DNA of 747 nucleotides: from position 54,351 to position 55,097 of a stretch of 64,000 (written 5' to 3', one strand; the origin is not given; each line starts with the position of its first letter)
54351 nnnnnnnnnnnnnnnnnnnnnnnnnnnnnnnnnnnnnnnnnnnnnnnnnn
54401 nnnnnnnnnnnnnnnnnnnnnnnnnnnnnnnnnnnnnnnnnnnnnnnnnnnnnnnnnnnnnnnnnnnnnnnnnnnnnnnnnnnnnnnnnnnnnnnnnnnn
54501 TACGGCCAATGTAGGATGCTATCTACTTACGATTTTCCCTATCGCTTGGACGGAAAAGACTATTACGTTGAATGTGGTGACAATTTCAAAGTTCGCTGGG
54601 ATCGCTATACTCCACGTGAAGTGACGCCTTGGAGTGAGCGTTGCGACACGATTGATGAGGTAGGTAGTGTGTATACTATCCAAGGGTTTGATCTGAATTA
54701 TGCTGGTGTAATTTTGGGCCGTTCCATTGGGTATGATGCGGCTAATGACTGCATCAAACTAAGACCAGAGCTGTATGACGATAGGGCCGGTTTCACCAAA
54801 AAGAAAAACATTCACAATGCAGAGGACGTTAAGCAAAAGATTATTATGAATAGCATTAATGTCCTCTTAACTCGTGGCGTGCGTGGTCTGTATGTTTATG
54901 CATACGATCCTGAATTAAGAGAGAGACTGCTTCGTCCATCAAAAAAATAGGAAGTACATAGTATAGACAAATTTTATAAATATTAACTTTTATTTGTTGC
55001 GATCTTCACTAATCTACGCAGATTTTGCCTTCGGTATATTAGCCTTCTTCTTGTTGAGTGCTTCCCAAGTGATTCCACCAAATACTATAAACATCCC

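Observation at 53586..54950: YPL245W: an uncharacterised Walker A + DEAH-box NTPase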

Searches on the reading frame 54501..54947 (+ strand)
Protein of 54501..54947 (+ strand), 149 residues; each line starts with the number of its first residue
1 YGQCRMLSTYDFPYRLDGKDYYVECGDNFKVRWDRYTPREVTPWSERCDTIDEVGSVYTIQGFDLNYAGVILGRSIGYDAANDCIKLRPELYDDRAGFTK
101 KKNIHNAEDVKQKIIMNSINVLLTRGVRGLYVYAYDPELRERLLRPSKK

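Call 32: search_protein_families(library=pfam, proteins=[window:54501-54947:+], max_evalue=10)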
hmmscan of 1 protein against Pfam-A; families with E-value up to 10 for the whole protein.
seq(149 aa): 2 families
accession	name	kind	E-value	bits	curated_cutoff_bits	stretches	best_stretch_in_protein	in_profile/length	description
PF09848.15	SLFN-g3_helicase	-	2e-49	169.2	24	1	2-136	214-354/354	Schlafen group 3, DNA/RNA helicase domain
PF11949.14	DUF3466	-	0.17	10.7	25.1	1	55-116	315-382/609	Protein of unknown function (DUF3466)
